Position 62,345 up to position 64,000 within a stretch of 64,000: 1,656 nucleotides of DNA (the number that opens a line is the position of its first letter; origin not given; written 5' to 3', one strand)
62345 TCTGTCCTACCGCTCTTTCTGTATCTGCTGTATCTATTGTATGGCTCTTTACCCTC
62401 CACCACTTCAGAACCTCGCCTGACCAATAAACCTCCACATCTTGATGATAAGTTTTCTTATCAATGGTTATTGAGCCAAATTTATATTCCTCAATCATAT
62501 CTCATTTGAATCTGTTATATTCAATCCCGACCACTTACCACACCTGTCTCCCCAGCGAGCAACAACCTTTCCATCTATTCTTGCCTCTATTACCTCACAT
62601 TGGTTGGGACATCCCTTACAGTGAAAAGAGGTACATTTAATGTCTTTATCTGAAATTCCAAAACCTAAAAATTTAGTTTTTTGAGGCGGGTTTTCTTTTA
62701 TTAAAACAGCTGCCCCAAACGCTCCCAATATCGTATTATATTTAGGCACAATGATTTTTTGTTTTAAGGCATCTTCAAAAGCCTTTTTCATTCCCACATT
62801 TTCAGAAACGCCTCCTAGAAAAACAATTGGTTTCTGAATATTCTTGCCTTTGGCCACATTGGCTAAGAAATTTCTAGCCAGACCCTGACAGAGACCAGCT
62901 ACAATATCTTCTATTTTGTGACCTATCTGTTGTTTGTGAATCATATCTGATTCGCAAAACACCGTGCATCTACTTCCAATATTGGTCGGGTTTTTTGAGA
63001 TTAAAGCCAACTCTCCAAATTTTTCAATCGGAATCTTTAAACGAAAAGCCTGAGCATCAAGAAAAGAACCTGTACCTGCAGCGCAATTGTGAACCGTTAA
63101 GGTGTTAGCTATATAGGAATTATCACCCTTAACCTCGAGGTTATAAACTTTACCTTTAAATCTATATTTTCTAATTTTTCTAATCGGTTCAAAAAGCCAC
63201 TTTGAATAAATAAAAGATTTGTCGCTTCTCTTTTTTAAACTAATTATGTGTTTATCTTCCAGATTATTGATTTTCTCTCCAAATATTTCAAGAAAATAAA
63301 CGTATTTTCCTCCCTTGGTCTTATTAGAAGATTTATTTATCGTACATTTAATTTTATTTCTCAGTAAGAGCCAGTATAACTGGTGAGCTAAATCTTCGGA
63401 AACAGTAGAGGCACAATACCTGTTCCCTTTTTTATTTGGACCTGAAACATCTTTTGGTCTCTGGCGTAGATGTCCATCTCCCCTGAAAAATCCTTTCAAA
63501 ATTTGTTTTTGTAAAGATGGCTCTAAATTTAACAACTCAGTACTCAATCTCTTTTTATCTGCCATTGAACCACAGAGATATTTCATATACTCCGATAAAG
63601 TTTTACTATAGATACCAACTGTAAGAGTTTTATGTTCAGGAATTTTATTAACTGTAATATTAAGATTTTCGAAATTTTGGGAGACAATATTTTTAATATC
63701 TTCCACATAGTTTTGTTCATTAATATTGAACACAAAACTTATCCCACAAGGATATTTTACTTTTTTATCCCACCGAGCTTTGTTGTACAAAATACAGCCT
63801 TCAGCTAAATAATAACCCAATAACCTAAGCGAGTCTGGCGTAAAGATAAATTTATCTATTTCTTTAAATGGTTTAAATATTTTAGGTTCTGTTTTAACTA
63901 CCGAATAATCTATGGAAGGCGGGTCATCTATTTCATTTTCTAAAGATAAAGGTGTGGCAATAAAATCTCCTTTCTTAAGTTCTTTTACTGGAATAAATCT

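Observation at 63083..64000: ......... intein inserted immediately before the predicted [4Fe-4S]-ligand cysteine of an HgdC/BcrAD-type activase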

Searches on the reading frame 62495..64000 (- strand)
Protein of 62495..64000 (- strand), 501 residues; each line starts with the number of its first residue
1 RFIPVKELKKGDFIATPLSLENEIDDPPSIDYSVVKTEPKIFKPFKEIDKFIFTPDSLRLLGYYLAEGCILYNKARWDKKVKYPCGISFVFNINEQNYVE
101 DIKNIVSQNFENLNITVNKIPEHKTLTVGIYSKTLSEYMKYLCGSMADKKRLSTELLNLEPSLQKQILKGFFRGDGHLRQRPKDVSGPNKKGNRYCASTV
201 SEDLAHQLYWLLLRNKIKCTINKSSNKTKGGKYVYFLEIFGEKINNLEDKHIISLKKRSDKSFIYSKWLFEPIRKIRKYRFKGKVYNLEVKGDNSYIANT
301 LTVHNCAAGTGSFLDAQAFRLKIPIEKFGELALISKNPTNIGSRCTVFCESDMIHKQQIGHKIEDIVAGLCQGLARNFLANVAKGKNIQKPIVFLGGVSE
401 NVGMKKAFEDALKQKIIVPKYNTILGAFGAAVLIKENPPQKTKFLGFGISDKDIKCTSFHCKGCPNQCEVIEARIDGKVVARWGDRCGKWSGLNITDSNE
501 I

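Call 5: search_protein_families(library=pfam, proteins=[window:62495-64000:-], max_evalue=0.01)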
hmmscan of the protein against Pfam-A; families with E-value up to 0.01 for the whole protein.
window:62495-64000:- (501 aa): 3 families
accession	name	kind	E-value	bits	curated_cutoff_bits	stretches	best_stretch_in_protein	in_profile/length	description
PF01869.26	BcrAD_BadFG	-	1.6e-21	77.5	31.5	1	304-433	135-270/271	BadF/BadG/BcrA/BcrD ATPase family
PF14528.11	LAGLIDADG_3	-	4.5e-08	33.7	22.5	1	166-243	5-72/82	LAGLIDADG-like domain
PF14890.11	Intein_splicing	-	6.5e-07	29.7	35.8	1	5-305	83-155/155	Intein splicing domain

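Call 7: find_homologous_proteins(query=window:62498-64000:-, max_evalue=0.00001)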
Query window:62498-64000:- (501 aa): 7181 proteins with E <= 0.00001 among 8000 candidates; the best 120 are listed.
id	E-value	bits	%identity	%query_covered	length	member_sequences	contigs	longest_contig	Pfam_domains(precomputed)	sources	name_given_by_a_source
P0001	1.6e-268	910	77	98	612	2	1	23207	PF01869.27,PF14623.12,PF14528.12,PF14890.12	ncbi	ncbi:MAG: BadF/BadG/BcrA/BcrD ATPase family protein [Candidatus Paceibacterales bacterium]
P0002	6.9e-262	888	74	99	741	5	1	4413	PF01869.27,PF14528.12,PF14890.12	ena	-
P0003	5.7e-258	875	76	99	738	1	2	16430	PF01869.27,PF14623.12,PF14528.12,PF14890.12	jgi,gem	-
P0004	7.7e-257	871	75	99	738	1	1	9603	PF01869.27,PF14528.12,PF14890.12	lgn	-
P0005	1.5e-256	870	75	99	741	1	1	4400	PF01869.27,PF14528.12,PF14890.12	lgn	-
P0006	6.6e-256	868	75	99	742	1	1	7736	PF01869.27,PF14528.12,PF14890.12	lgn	-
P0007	3.4e-255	866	75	99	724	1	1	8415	PF01869.27,PF14623.12,PF14528.12,PF14890.12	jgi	-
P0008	6.8e-255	865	74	99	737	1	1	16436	PF01869.27,PF14528.12,PF14890.12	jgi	jgi:activator of 2-hydroxyglutaryl-CoA dehydratase/intein/homing endonuclease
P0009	1.5e-254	863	76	98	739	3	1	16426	PF01869.27,PF14528.12,PF14890.12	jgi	-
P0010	2.6e-254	863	74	99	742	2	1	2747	PF01869.27,PF14528.12,PF14890.12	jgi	-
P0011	3.2e-254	862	74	99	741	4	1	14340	PF01869.27,PF14528.12,PF14890.12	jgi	-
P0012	2.4e-252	856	73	99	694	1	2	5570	PF01869.27,PF14528.12,PF14890.12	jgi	-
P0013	2.6e-252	856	73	99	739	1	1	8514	PF01869.27,PF14528.12,PF14890.12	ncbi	-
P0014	6.9e-252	855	73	99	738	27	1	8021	PF01869.27,PF14528.12,PF14890.12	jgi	-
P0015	4.7e-250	849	75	99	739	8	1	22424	PF01869.27,PF14528.12,PF14890.12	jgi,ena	-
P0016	6.8e-249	845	74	99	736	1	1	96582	PF01869.27,PF14890.12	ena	-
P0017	1.4e-248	844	73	99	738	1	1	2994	PF01869.27,PF14528.12,PF14890.12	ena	-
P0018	3.1e-247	839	74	99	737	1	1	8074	PF01869.27,PF14890.12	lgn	-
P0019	9.0e-247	838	72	99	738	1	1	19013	PF01869.27,PF14623.12,PF14528.12,PF14890.12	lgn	-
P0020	1.3e-243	827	72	98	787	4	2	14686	PF01869.27,PF14528.12,PF14890.12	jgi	-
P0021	2.9e-241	820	70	99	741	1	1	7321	PF01869.27,PF14528.12,PF14890.12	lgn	-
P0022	2.8e-239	813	69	99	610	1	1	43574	PF01869.27,PF14528.12,PF14890.12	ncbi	ncbi:MAG: BadF/BadG/BcrA/BcrD ATPase family protein [bacterium]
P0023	1.2e-238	811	72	99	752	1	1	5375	PF01869.27,PF14528.12,PF14890.12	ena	-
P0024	9.9e-237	805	72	99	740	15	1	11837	PF01869.27,PF14528.12,PF14890.12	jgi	-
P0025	1.5e-236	804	69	99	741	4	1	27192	PF01869.27,PF14623.12,PF14528.12,PF14890.12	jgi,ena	-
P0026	4.5e-236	803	71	99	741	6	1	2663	PF01869.27,PF14528.12,PF14890.12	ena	-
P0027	7.5e-236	802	72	99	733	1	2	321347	PF01869.27,PF14623.12,PF14528.12,PF14890.12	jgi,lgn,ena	-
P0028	6.7e-233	792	69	98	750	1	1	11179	PF01869.27,PF14528.12,PF14890.12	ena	-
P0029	3.9e-232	790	68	98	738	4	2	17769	PF01869.27,PF14528.12,PF14890.12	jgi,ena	-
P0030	1.3e-227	775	68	99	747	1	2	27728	PF01869.27,PF14528.12,PF14890.12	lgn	-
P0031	2.0e-225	767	68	99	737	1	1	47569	PF01869.27,PF14528.12,PF14890.12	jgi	jgi:activator of 2-hydroxyglutaryl-CoA dehydratase/intein/homing endonuclease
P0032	6.9e-222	756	66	98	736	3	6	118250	PF01869.27,PF05378.20,PF14890.12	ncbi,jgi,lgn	jgi:activator of 2-hydroxyglutaryl-CoA dehydratase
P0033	1.7e-220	751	68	98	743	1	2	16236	PF01869.27,PF14890.12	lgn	-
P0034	2.3e-219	747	65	98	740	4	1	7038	PF01869.27,PF14623.12,PF14528.12,PF14890.12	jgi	jgi:activator of 2-hydroxyglutaryl-CoA dehydratase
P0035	4.5e-218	743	66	98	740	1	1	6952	PF01869.27,PF14890.12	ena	-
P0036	3.3e-217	740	66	98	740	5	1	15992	PF01869.27,PF14528.12,PF14890.12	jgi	jgi:predicted CoA-substrate-specific enzyme activase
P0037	4.4e-217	740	66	98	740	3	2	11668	PF01869.27,PF14890.12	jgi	-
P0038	2.7e-209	714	65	99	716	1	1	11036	PF01869.27,PF14623.12,PF14890.12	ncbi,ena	-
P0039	4.5e-203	694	62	98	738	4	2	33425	PF01869.27,PF14528.12,PF14890.12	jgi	-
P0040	9.1e-201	686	62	98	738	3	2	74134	PF01869.27,PF14890.12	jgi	-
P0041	2.0e-197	675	71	81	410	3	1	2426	PF01869.27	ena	-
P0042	2.2e-194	665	61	98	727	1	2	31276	PF01869.27,PF14890.12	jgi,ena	-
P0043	1.6e-193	662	77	74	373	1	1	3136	PF01869.27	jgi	jgi:hypothetical protein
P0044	2.1e-183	629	64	83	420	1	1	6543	PF01869.27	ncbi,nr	ncbi:MAG: BadF/BadG/BcrA/BcrD ATPase family protein, partial [Patescibacteria group bacterium]|nr:Ba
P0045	2.3e-177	609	56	97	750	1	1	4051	PF01869.27,PF14623.12,PF14528.12,PF14890.12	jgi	-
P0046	1.0e-175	603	57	97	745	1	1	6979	PF01869.27,PF14623.12,PF14528.12,PF14890.12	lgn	-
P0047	1.8e-174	599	56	97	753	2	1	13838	PF01869.27,PF14528.12,PF14890.12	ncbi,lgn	-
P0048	1.4e-173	596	75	67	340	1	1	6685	PF01869.27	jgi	-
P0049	6.4e-173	594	56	97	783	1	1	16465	PF01869.27,PF14528.12,PF14890.12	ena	-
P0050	2.7e-151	523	57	80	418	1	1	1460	PF01869.27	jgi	jgi:hypothetical protein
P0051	2.2e-140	487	47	98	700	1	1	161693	PF01869.27,PF14528.12,PF14890.12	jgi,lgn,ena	-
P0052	8.9e-137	475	48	98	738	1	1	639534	PF01869.27,PF14528.12,PF14890.12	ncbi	ncbi:MAG: BadF/BadG/BcrA/BcrD ATPase family protein [Candidatus Nealsonbacteria bacterium]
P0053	7.4e-136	472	47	98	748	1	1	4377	PF01869.27,PF14528.12,PF14890.12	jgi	-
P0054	2.2e-129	451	43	97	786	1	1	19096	PF01869.27,PF14890.12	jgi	jgi:activator of 2-hydroxyglutaryl-CoA dehydratase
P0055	2.2e-124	434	98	39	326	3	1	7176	PF01869.27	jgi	-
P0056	2.2e-124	434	98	39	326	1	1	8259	PF01869.27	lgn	-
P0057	2.2e-124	434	98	39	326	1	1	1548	PF01869.27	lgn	-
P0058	1.6e-123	431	97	39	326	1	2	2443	PF01869.27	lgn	-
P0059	4.8e-123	430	80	46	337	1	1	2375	PF01869.27,PF01079.26,PF14890.12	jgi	jgi:hypothetical protein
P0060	9.7e-120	419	80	46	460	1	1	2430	PF01869.27,PF07591.16,PF01079.26,PF14890.12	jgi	-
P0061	6.5e-118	413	72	48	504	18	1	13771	PF01869.27,PF14890.12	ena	-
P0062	7.8e-117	409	74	48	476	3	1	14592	PF01869.27,PF14890.12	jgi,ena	-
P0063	3.8e-115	404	71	48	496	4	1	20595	PF01869.27,PF14623.12,PF14890.12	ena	-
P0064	1.3e-114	402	72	49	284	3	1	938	PF01869.27,PF14890.12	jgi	jgi:hypothetical protein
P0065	1.8e-112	395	40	76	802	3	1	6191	PF01869.27,PF14528.12,PF14890.12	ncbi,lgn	-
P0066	2.8e-112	394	72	48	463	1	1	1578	PF01869.27,PF01079.26,PF14890.12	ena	-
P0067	5.9e-112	393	86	39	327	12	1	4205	PF01869.27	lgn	-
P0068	6.2e-112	393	42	98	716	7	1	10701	PF01869.27,PF14890.12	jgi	-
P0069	9.4e-112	392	88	38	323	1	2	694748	PF01869.27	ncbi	ncbi:MAG: acyl-CoA dehydratase activase [Candidatus Nealsonbacteria bacterium]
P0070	1.6e-111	392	42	99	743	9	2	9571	PF01869.27,PF07591.16,PF14528.12,PF14890.12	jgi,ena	-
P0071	5.0e-111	390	88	38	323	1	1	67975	PF01869.27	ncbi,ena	-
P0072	9.4e-111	389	74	45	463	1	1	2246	PF01869.27,PF05378.20,PF01079.26,PF14890.12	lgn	-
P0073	1.5e-110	388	88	38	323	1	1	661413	PF01869.27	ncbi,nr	ncbi:MAG: 2-hydroxyglutaryl-CoA dehydratase [Candidatus Nealsonbacteria bacterium]|nr:MAG: 2-hydroxy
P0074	1.8e-110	388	84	39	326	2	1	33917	PF01869.27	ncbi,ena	-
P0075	2.5e-110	388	86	38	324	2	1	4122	PF01869.27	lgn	-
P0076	8.6e-110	386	87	39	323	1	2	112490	PF01869.27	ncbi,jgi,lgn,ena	-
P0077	9.6e-110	386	84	39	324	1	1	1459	PF01869.27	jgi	jgi:predicted CoA-substrate-specific enzyme activase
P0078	2.1e-109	385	41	99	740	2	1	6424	PF01869.27,PF07591.16,PF14528.12,PF14890.12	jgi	jgi:predicted CoA-substrate-specific enzyme activase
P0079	1.5e-108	382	85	38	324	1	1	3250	PF01869.27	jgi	jgi:predicted CoA-substrate-specific enzyme activase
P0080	4.7e-108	380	84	39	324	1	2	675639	PF01869.27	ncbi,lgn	ncbi:MAG: acyl-CoA dehydratase activase [Candidatus Nealsonbacteria bacterium]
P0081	6.1e-108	380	84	38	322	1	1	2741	PF01869.27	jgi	jgi:predicted CoA-substrate-specific enzyme activase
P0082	1.1e-107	379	85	39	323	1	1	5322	PF01869.27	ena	-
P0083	2.7e-107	378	84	38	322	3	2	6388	PF01869.27,PF00480.27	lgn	-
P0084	1.0e-106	376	84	37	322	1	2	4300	PF01869.27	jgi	jgi:predicted CoA-substrate-specific enzyme activase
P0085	1.5e-106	375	84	38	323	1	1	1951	PF01869.27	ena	-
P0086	3.8e-106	374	85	38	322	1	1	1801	PF01869.27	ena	-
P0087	7.2e-106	373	83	38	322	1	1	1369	PF01869.27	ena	-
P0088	8.6e-106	373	83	38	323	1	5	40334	PF01869.27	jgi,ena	-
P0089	1.2e-105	372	85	38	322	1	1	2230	PF01869.27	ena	-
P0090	2.0e-105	372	83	38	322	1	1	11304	PF01869.27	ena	-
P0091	2.9e-105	371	86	37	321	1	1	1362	PF01869.27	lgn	-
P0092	5.1e-105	370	82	38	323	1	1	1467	PF01869.27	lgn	-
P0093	6.3e-105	370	87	38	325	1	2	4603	PF01869.27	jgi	jgi:predicted CoA-substrate-specific enzyme activase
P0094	1.0e-104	369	42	98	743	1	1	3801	PF01869.27,PF07591.16,PF14890.12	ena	-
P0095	2.7e-104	368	85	38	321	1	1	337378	PF01869.27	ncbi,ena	-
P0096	2.9e-104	368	84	38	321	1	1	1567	PF01869.27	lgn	-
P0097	3.0e-104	368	83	38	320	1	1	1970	PF01869.27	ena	-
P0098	3.1e-104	368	84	38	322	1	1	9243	PF01869.27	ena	-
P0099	3.2e-104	368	87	38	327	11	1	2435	PF01869.27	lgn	-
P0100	5.1e-104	367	85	38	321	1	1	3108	PF01869.27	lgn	-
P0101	6.0e-104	367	84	38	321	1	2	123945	PF01869.27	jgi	-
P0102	7.6e-104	366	82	38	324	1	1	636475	PF01869.27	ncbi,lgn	-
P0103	8.0e-104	366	84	38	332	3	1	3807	PF01869.27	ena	-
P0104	1.0e-103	366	84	38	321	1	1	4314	PF01869.27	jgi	-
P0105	1.1e-103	366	86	38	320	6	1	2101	PF01869.27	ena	-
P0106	1.4e-103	366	84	38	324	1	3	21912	PF01869.27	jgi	-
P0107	1.5e-103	365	84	38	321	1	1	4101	PF01869.27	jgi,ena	-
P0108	1.5e-103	365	85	38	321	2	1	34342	PF01869.27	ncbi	-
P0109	1.5e-103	365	84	38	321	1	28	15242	PF01869.27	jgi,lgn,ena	-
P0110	1.5e-103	365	83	38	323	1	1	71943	PF01869.27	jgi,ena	-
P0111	2.2e-103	365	39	99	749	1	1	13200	PF01869.27,PF07591.16,PF14528.12,PF14890.12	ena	-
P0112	2.8e-103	365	83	38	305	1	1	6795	PF01869.27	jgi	jgi:predicted CoA-substrate-specific enzyme activase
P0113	3.0e-103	364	81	38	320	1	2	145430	PF01869.27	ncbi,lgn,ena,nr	ncbi:2-hydroxyglutaryl-CoA dehydratase [Candidatus Parcubacteria bacterium]|nr:2-hydroxyglutaryl-CoA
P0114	5.1e-103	364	84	38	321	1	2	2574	PF01869.27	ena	-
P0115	7.3e-103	363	82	38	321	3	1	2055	PF01869.27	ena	-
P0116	8.1e-103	363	82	39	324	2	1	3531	PF01869.27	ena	-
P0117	8.6e-103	363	81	39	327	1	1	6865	PF01869.27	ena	-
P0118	9.0e-103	363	82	39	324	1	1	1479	PF01869.27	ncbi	-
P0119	9.9e-103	363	82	38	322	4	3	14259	PF01869.27,PF00480.27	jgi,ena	-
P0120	1.1e-102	363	80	38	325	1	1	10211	PF01869.27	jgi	jgi:predicted CoA-substrate-specific enzyme activase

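Call 12: find_encoding_contigs(protein=P0055, flank=6000, max_places=4)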
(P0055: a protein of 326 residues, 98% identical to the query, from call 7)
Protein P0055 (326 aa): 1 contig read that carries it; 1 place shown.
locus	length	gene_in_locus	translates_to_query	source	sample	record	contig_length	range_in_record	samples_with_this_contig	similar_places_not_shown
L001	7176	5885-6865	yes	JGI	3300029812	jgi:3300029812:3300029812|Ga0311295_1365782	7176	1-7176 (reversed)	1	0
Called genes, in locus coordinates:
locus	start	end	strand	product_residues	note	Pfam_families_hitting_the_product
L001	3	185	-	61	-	?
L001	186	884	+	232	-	PF13489:Methyltransf_23, PF07021:MetW (weak), PF03141:Methyltransf_29 (weak), PF13847:Methyltransf_31, PF08241:Methyltransf_11, PF08242:Methyltransf_12, PF13649:Methyltransf_25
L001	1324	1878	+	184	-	PF18306:LDcluster4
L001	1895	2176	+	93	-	PF03144:GTP_EFTU_D2 (faint)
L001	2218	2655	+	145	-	PF02308:MgtC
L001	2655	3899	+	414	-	PF27218:MJ0043_C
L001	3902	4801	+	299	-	PF09989:DUF2229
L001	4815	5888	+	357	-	PF09989:DUF2229, PF06050:HGD-D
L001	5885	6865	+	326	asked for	PF01869:BcrAD_BadFG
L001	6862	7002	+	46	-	-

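Call 35: search_protein_families(library=ncbifam, proteins=[P0055, L001:4815-5885:+, L001:3902-4798:+, L001:2655-3896:+], max_evalue=0.001)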
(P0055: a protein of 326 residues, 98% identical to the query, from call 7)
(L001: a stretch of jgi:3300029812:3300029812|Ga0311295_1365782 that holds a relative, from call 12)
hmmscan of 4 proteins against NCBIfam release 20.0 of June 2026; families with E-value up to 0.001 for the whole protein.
P0055 (326 aa): 7 families
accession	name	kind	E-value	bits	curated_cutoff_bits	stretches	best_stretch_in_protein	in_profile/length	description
TIGR00241.1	CoA_E_activ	domain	6.8e-62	209.2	125.4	1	5-258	3-248/248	acyl-CoA dehydratase activase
TIGR03286.1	methan_mark_15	hypoth_equivalog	1.4e-42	146.2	455.75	1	5-259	147-401/404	methanogenesis marker 15 protein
TIGR02259.1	benz_CoA_red_A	equivalog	3.3e-30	105.2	578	1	80-230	247-398/432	benzoyl-CoA reductase subunit A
TIGR03192.1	benz_CoA_bzdQ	equivalog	7.4e-24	84.7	380.2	1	5-258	35-285/293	benzoyl-CoA reductase, bzd-type, subunit Q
TIGR02261.1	benz_CoA_red_D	equivalog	1.4e-18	67.1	312.85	1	6-248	5-247/262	benzoyl-CoA reductase subunit D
TIGR01312.1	XylB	equivalog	0.00012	20.8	380.25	0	208-258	385-434/481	xylulokinase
NF009842.0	PRK13317.1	equivalog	0.00018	21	234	0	1-96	1-86/277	type II pantothenate kinase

L001:4815-5885:+ (357 aa): 1 family
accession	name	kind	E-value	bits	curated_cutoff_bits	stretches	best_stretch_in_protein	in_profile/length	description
NF052456.1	HyiscapDhHadC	equivalog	0.00049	19.1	700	1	287-347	310-371/372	(R)-2-hydroxyisocaproyl-CoA dehydratase subunit beta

L001:3902-4798:+ (299 aa): 0 families

L001:2655-3896:+ (414 aa): 1 family
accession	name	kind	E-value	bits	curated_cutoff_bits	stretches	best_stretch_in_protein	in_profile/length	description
TIGR00375.1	TIGR00375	hypoth_equivalog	2.3e-53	181.9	326.6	1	5-396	2-374/374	TIGR00375 family protein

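Call 36: search_protein_families(library=pfam, proteins=[P0008, P0070, L001:4815-5885:+, L001:3902-4798:+, P0065], max_evalue=0.001)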
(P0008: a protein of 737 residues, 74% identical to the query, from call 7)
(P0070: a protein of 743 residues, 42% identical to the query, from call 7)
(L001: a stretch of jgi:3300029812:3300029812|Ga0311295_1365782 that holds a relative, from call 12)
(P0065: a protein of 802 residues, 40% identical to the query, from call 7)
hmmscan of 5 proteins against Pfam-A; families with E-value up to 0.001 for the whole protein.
P0008 (737 aa): 4 families
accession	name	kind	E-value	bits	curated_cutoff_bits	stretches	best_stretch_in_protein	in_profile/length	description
PF01869.26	BcrAD_BadFG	-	1.2e-45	156.6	31.5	2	545-675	134-270/271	BadF/BadG/BcrA/BcrD ATPase family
PF14890.11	Intein_splicing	-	8.5e-13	48.8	35.8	1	245-547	81-155/155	Intein splicing domain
PF14528.11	LAGLIDADG_3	-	1.9e-08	34.9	22.5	1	407-485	4-72/82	LAGLIDADG-like domain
PF14623.11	Vint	-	7.3e-05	23.1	27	1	131-199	2-65/166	Hint-domain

P0070 (743 aa): 4 families
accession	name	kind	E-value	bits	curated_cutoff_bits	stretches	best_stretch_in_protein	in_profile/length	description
PF01869.26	BcrAD_BadFG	-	7.8e-45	153.9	31.5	2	5-170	1-177/271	BadF/BadG/BcrA/BcrD ATPase family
PF14890.11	Intein_splicing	-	1.3e-07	32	35.8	1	181-592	76-155/155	Intein splicing domain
PF14528.11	LAGLIDADG_3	-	3.4e-07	30.8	22.5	0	336-415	4-82/82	LAGLIDADG-like domain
PF07591.16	PT-HINT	-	6.1e-07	30.2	27.7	0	562-594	100-131/137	Pretoxin HINT domain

L001:4815-5885:+ (357 aa): 2 families
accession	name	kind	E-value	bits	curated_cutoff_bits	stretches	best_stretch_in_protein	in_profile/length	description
PF09989.15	DUF2229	-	3.1e-12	47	29.4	1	14-75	13-75/218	CoA enzyme activase uncharacterised domain (DUF2229)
PF06050.19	HGD-D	-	1.3e-07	32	28.4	1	288-346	281-340/342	2-hydroxyglutaryl-CoA dehydratase, D-component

L001:3902-4798:+ (299 aa): 2 families
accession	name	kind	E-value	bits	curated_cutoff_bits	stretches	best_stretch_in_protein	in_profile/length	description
PF09989.15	DUF2229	-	1.6e-43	149.3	29.4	1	3-198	2-213/218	CoA enzyme activase uncharacterised domain (DUF2229)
PF06050.19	HGD-D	-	0.00011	22.3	28.4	0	238-298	281-342/342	2-hydroxyglutaryl-CoA dehydratase, D-component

P0065 (802 aa): 3 families
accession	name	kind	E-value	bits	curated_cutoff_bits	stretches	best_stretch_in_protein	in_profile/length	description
PF01869.26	BcrAD_BadFG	-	8.5e-53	180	31.5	1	469-722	1-271/271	BadF/BadG/BcrA/BcrD ATPase family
PF14528.11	LAGLIDADG_3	-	1.2e-08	35.5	22.5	1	231-309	2-80/82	LAGLIDADG-like domain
PF14890.11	Intein_splicing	-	2.5e-07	31.1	35.8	1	13-364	34-154/155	Intein splicing domain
